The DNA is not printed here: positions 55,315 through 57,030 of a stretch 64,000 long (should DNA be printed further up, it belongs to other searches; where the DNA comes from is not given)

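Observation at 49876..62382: Segmentally duplicated [P-loop protein]-[membrane gene]-[GT4]-[PaaK-like ligase] cassette: candidate uncharacterised polysaccharide-decoration system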

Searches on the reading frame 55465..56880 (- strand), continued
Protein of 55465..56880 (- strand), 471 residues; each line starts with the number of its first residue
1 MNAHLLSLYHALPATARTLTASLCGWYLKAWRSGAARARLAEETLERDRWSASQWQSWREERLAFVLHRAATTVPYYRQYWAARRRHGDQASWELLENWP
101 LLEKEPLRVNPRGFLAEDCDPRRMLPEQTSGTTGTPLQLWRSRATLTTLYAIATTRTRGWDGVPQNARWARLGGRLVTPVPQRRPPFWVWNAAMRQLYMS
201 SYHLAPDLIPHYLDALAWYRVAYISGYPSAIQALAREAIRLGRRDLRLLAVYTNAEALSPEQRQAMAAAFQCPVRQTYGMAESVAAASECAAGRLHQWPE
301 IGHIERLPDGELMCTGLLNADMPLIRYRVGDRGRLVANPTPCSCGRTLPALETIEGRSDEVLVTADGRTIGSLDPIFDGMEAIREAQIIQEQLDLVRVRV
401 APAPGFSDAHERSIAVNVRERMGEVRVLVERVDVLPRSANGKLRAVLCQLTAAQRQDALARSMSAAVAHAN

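Call 71: search_dna_similar(query=window:55465-56880:-, collection=plasmids, mode=protein, max_evalue=1e-10, max_rows=15)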
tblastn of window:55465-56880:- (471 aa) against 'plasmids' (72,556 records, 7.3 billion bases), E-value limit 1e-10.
Records with a match: 23; places in all: 24; records where one place covers at least 80% of the query: 5.
Best place of each record, by identity: <60% 23.
By first word of the organism name: Cytobacillus 4; Vibrio 3; Methanosarcina 2; Bacillus 2; Variovorax 2; Sphingobium 1; Pseudoalteromonas 1; Embleya 1; Deinococcus 1; Streptomyces 1; and 5 more.
By predicted mobility (MOB-suite, as given by PLSDB): non-mobilizable 20; mobilizable 2; conjugative 1.
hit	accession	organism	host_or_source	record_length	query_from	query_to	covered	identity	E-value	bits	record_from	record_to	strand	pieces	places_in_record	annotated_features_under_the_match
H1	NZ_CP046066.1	Vibrio sp. THAF191d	pure culture,Surface of a polyethylene ...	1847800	2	452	96%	30.8%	5e-51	193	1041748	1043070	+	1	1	none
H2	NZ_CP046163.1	Vibrio sp. THAF191c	pure culture,Surface of a polyethylene ...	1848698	2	452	96%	30.8%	5e-51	193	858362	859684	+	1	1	none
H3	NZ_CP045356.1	Vibrio sp. THAF64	pure culture,Surface of a sandy ...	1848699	2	452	96%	30.8%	5e-51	193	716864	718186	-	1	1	none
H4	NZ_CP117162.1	Sphingobium sp. AntQ-1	Genomic DNA,PAH-contaminated soil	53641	8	453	95%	30.4%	7e-43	169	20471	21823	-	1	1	hypothetical protein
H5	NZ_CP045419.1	Pseudoalteromonas sp. THAF3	pure culture,Surface of a polyethylene ...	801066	50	450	85%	30.4%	1e-39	160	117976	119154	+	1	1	phenylacetate--CoA ligase family protein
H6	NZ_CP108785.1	Embleya sp. NBC_00888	-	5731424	61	423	77%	29.1%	6e-22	107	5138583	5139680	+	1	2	none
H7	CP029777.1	Deinococcus actinosclerus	mixed culture,wastewater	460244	53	405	75%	29.3%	5e-22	107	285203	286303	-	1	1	capsule biosynthesis protein CapK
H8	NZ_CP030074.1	Streptomyces cadmiisoli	Whole organism,soil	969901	50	403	75%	28.2%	2e-17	93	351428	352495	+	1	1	AMP-binding protein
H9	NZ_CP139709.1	Sulfitobacter sp. OXR-159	Bacterial Culture,hydrothermal vent ...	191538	92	444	75%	26.5%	5e-13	79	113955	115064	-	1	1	hypothetical protein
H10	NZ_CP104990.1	Rhizobium sp. CC-CFT758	cell culture,agricultural soil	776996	99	422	69%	28.2%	3e-13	80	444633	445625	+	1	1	hypothetical protein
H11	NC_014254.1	Methanohalobium evestigatum Z-7303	-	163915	50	420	79%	24.2%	5e-31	134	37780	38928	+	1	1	phenylacetate--CoA ligase family protein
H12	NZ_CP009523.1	Methanosarcina sp. Kolksee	-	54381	115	423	66%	28.2%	8e-21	103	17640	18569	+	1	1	phenylacetate--CoA ligase family protein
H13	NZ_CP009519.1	Methanosarcina vacuolata Z-761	-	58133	115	423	66%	28.2%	8e-21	103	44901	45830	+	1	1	phenylacetate--CoA ligase family protein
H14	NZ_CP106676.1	Bacillus cereus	cell culture,soil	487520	94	408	67%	27.5%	2e-21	105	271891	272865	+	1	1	AMP-binding protein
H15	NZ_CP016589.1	Bacillus thuringiensis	Mono isolate,Ginseng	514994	94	408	67%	27.5%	2e-21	105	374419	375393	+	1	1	AMP-binding protein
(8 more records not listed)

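Call 72: get_annotated_region(hit=H1, flank=12000)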
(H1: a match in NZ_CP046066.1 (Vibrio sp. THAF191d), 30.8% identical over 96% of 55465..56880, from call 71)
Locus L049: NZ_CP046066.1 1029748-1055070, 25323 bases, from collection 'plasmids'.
description: Vibrio sp. THAF191d plasmid pTHAF191d_b, complete sequence
organism: Vibrio sp. THAF191d (NCBI taxid 2661922)
taxonomy: Bacteria; Pseudomonadota; Gammaproteobacteria; Vibrionales; Vibrionaceae; Vibrio; Vibrio sp. THAF191d
host: -; source: pure culture,Surface of a polyethylene microplastic particle present in tank 6 of a marine aquarium ...; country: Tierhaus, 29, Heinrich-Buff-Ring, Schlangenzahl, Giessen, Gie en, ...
typing (MOB-suite, as given by PLSDB): non-mobilizable
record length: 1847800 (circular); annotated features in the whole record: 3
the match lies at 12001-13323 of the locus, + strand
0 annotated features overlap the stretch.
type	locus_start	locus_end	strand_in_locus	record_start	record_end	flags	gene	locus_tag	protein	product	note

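Call 74: search_protein_families(library=ncbifam, proteins=[L049:5229-6380:+, L049:6347-7639:+, L049:7702-8838:+, L049:8835-10265:+, L049:10255-11499:+, L049:11492-11992:+, L049:12004-13332:+, L049:13308-14417:+, L049:14414-15580:+, L049:15511-16308:+], max_evalue=0.00001)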
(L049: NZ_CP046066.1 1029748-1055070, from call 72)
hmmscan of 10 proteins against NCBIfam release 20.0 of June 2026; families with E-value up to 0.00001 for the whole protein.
L049:5229-6380:+ (383 aa): 2 families
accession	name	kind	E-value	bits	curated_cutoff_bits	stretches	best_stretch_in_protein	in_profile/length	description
TIGR00236.1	wecB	equivalog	1.8e-156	520.9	210.15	1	14-381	2-362/366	non-hydrolyzing UDP-N-acetylglucosamine 2-epimerase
TIGR03568.1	NeuC_NnaA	equivalog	4.9e-25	88.2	235.9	1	13-381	1-365/365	UDP-N-acetylglucosamine 2-epimerase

L049:6347-7639:+ (430 aa): 7 families
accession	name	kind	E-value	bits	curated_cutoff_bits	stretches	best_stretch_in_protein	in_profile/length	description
NF008286.0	PRK11064.1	equivalog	7.8e-217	719.8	459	1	18-429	2-419/420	UDP-N-acetyl-D-mannosamine dehydrogenase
TIGR03026.1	NDP-sugDHase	subfamily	2.7e-120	401.9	189.8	1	21-427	2-413/413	nucleotide sugar dehydrogenase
NF040825.1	UDPMaNacDH_Arch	equivalog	1.2e-108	363.7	750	1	21-429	2-401/418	UDP-N-acetyl-D-mannosamine dehydrogenase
NF041297.1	UDPGDh_AglM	equivalog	1.1e-50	172.8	670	1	21-428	2-416/429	UDP-glucose 6-dehydrogenase AglM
NF047673.2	TeichurnBiosyTuaD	equivalog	1.3e-49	169.5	700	1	20-426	2-411/439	UDP-glucose 6-dehydrogenase TuaD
NF011729.0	PRK15182.1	equivalog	1.2e-35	123.1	592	1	21-411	8-393/425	Vi polysaccharide biosynthesis UDP-N-acetylglucosamine C-6 dehydrogenase TviB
NF011631.0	PRK15057.1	equivalog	2.2e-16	60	757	1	21-373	2-339/388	UDP-glucose 6-dehydrogenase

L049:7702-8838:+ (378 aa): 20 families
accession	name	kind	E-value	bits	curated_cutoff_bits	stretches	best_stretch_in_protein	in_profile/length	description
NF038255.1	exopoly_VpsD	equivalog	9e-157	521.8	300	1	3-378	1-380/381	VpsD family glycosyltransferase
TIGR03999.1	thiol_BshA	equivalog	4.2e-19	68.7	273.7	1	163-377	149-373/375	N-acetyl-alpha-D-glucosaminyl L-malate synthase BshA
NF046085.1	XrtY_assoc_Gly1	equivalog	4.1e-15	55.5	400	1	193-376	199-383/387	XrtY-associated glycosyltransferase XYAG1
NF041876.1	EPS_EpsE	equivalog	3e-14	53.1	400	1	198-316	209-331/389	exopolysaccharide biosynthesis GT4 family glycosyltransferase EpsE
TIGR04047.1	MSMEG_0565_glyc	hypoth_equivalog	9.3e-13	48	259.85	1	155-316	135-312/373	MSMEG_0565 family glycosyltransferase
TIGR03088.1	stp2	hypoth_equivalog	4.3e-12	45.8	409.05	1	204-378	195-374/374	TIGR03088 family PEP-CTERM/XrtA system glycosyltransferase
TIGR03449.1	mycothiol_MshA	equivalog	5.2e-12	45.4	462.5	1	221-316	238-339/406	D-inositol-3-phosphate glycosyltransferase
NF038011.1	PelF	equivalog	9.4e-11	41.4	100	1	179-315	280-418/489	GT4 family glycosyltransferase PelF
TIGR04157.1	glyco_rSAM_CFB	subfamily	1.2e-09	37.7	400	1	216-313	240-333/406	TIGR04157 family glycosyltransferase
TIGR04348.1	TIGR04348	equivalog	1.7e-09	37.2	300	1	155-312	92-244/310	selenoneine biosynthesis selenosugar synthase SenB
NF047880.1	glyco_SdgA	exception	3e-09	36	800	1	197-318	309-427/488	serine-aspartate repeat adhesin O-glycosyltransferase SdgA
NF047881.1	glyco_SdgB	exception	3.7e-09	35.8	800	1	196-330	312-445/496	serine-aspartate repeat adhesin O-glycosyltransferase SdgB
NF038229.1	Glyco4_Geo_Pelo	equivalog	7e-09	35.1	400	1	159-312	110-269/338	GPMC system family 4 glycosyltransferase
TIGR04063.1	stp3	hypoth_equivalog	1.4e-08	34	442.05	0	218-317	228-331/397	TIGR04063 family PEP-CTERM/XrtA system glycosyltransferase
NF041010.1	glycosy_Agl16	equivalog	1.7e-07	30.5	575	1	179-311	156-284/352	glycosylation protein Agl16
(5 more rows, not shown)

L049:8835-10265:+ (476 aa): 1 family
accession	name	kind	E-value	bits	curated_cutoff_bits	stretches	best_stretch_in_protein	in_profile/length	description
NF050818.1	PolSacchBiosHfsF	equivalog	5.6e-25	88.3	700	1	4-464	5-467/468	polysaccharide biosynthesis protein HfsF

L049:10255-11499:+ (414 aa): 1 family
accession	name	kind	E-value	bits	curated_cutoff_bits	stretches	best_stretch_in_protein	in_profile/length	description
NF038256.1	exopoly_VpsF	subfamily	8.3e-149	495.8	150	1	5-391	4-393/394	VpsF family polysaccharide biosynthesis protein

L049:11492-11992:+ (166 aa): 34 families (the best 25 are shown)
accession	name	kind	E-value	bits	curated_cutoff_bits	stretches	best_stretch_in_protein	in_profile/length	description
NF041874.1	EPS_EpsC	equivalog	7e-26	90.9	150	1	3-137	29-164/168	serine O-acetyltransferase EpsC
TIGR01172.1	cysE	equivalog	5.3e-23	81.8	210.65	1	4-135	30-162/162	serine O-acetyltransferase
NF008349.0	PRK11132.1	equivalog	2.1e-16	59.8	397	1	4-142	110-249/273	serine O-acetyltransferase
TIGR03532.1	DapD_Ac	equivalog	6.1e-12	45.7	231.75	1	42-144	117-218/231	2,3,4,5-tetrahydropyridine-2,6-dicarboxylate N-acetyltransferase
NF007240.0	PRK09677.1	equivalog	2.1e-11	43.7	243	1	88-140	132-184/192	putative lipopolysaccharide biosynthesis O-acetyl transferase WbbJ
TIGR04016.1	WcaB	equivalog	6.9e-11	41.9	194.65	1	25-135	31-141/146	colanic acid biosynthesis acetyltransferase WcaB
TIGR03570.1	NeuD_NnaD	subfamily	8.5e-11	41.8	160.8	1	34-135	110-202/202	NeuD/PglB/VioB family sugar acetyltransferase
NF010933.0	PRK14353.1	equivalog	1.3e-10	40.5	505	1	63-129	356-423/453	bifunctional UDP-N-acetylglucosamine diphosphorylase/glucosamine-1-phosphate N-acetyltransferase GlmU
NF007564.0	PRK10191.1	equivalog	1.4e-10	40.9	196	1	25-135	47-157/162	colanic acid biosynthesis acetyltransferase WcaB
NF010932.0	PRK14352.1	equivalog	2.4e-10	39.7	611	1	63-143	377-460/488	bifunctional UDP-N-acetylglucosamine diphosphorylase/glucosamine-1-phosphate N-acetyltransferase GlmU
NF010937.0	PRK14357.1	equivalog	7.9e-10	38.2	658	1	62-141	358-440/448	bifunctional UDP-N-acetylglucosamine diphosphorylase/glucosamine-1-phosphate N-acetyltransferase GlmU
NF000311.1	Vat_ABCDEFH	equivalog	9.4e-10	38.4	300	1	42-138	64-162/201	Vat family streptogramin A O-acetyltransferase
TIGR03308.1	phn_thr-fam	hypoth_equivalog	1e-09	38.6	201.65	1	88-137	110-159/204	phosphonate metabolim protein, transferase hexapeptide repeat family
NF010936.0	PRK14356.1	equivalog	1.1e-09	37.8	666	1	63-128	374-440/456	bifunctional UDP-N-acetylglucosamine diphosphorylase/glucosamine-1-phosphate N-acetyltransferase GlmU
TIGR01173.1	glmU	equivalog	1.4e-09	37.3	366.85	1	64-129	368-434/452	bifunctional UDP-N-acetylglucosamine diphosphorylase/glucosamine-1-phosphate N-acetyltransferase GlmU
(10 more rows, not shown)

L049:12004-13332:+ (442 aa): 7 families
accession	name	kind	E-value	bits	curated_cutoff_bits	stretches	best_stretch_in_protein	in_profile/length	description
NF045666.1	DVU1553_fam_AMP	equivalog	8.5e-25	87.5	300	1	69-344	53-331/331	DVU_1553 family AMP-dependent CoA ligase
TIGR02304.1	aden_form_hyp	equivalog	1.4e-17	63.8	251.9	1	172-351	157-333/430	F390 synthetase-related protein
TIGR02155.1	PA_CoA_ligase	equivalog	6.7e-16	57.8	646.3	1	77-433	48-417/422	phenylacetate--CoA ligase PaaK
NF041878.1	paak_haloarch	equivalog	4.1e-14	52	700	1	78-350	54-331/427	phenylacetate--CoA ligase PaaK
NF053551.1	FlxY_rubin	equivalog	6.3e-14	51.5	520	1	201-347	167-326/424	flexirubin biosynthesis putative acyl-CoA ligase FlxY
NF041217.1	BagE_FevW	exception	2.1e-08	33.6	800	1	231-346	194-313/424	bagremycin/ferroverdin synthetase BagE/FevW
TIGR03335.1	F390_ftsA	equivalog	1e-06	27.8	458.7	1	230-337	205-323/445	coenzyme F390 synthetase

L049:13308-14417:+ (369 aa): 37 families (the best 25 are shown)
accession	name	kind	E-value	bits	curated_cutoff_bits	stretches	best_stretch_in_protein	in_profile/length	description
TIGR03999.1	thiol_BshA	equivalog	7.4e-32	110.7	273.7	1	79-363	83-374/375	N-acetyl-alpha-D-glucosaminyl L-malate synthase BshA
TIGR03088.1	stp2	hypoth_equivalog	2.1e-31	109.3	409.05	1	111-363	104-374/374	TIGR03088 family PEP-CTERM/XrtA system glycosyltransferase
NF041876.1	EPS_EpsE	equivalog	7.8e-31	107.7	400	1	188-349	216-383/389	exopolysaccharide biosynthesis GT4 family glycosyltransferase EpsE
TIGR03449.1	mycothiol_MshA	equivalog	3.1e-24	85.6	462.5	1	186-363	220-404/406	D-inositol-3-phosphate glycosyltransferase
NF046085.1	XrtY_assoc_Gly1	equivalog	5.1e-21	75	400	1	182-363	205-385/387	XrtY-associated glycosyltransferase XYAG1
NF047684.1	TeichurnBiosyTuaC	equivalog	5.2e-21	75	550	1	187-362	220-389/391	teichuronic acid biosynthesis protein TuaC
NF007396.0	PRK09922.1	equivalog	1.4e-20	73.5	385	1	141-339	134-339/361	lipopolysaccharide 1,6-galactosyltransferase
NF038295.1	EPS_HpsP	equivalog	1.5e-20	73.5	550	1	185-362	206-387/388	hormogonium polysaccharide biosynthesis glycosyltransferase HpsP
TIGR04157.1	glyco_rSAM_CFB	subfamily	2e-20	73.1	400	1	187-359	228-406/406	TIGR04157 family glycosyltransferase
NF050056.1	ProtGlycPglH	equivalog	4e-20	72.2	600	1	177-353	170-344/354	GalNAc-alpha-(1->4)-GalNAc-alpha-(1->3)-diNAcBac-PP-undecaprenol alpha-1,4-N-acetyl-D-galactosaminyltransferase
TIGR04063.1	stp3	hypoth_equivalog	1e-19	70.7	442.05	1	165-363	192-396/397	TIGR04063 family PEP-CTERM/XrtA system glycosyltransferase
TIGR04005.1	wcaL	equivalog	2.6e-19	69.4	537.6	1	185-357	222-401/406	colanic acid biosynthesis glycosyltransferase WcaL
NF038011.1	PelF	equivalog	3.5e-17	62.6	100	1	183-359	303-489/489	GT4 family glycosyltransferase PelF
TIGR02149.1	glgA_Coryne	subfamily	1.4e-16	60.7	302.4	1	185-363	203-391/391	glycogen synthase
TIGR04047.1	MSMEG_0565_glyc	hypoth_equivalog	1.7e-16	60.3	259.85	1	188-343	195-356/373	MSMEG_0565 family glycosyltransferase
NF038255.1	exopoly_VpsD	equivalog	4.8e-12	45.4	300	1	195-363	212-380/381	VpsD family glycosyltransferase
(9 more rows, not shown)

L049:14414-15580:+ (388 aa): 0 families

L049:15511-16308:+ (265 aa): 4 families
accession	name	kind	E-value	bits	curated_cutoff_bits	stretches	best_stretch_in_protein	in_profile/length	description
TIGR00696.1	wecG_tagA_cpsF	superfamily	3.8e-48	163.6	69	1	81-251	6-177/178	WecB/TagA/CpsF family glycosyltransferase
NF002980.1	PRK03692.1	equivalog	2e-46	158.4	323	1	54-246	32-225/240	lipopolysaccharide N-acetylmannosaminouronosyltransferase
NF041872.1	EPS_EpsA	equivalog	3.1e-46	157.9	500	1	32-261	24-257/265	exopolysaccharide biosynthesis glycosyltransferase EpsA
NF041710.1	UDPacetylman_taseTarA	equivalog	6.5e-42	143.7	350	1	20-246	3-230/247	N-acetylglucosaminyldiphosphoundecaprenol N-acetyl-beta-D-mannosaminyltransferase TarA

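Call 85: find_encoding_contigs(protein=P0392, flank=5000, max_places=2)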
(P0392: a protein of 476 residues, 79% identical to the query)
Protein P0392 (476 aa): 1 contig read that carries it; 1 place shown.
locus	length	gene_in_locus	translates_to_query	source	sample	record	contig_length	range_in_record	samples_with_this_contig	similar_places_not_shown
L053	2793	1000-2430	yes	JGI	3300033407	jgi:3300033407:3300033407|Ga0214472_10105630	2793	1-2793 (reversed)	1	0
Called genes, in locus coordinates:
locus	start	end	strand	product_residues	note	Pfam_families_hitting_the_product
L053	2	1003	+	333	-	?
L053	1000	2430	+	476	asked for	PF00501:AMP-binding (weak), PF27533:CapK_C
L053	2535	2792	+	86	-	?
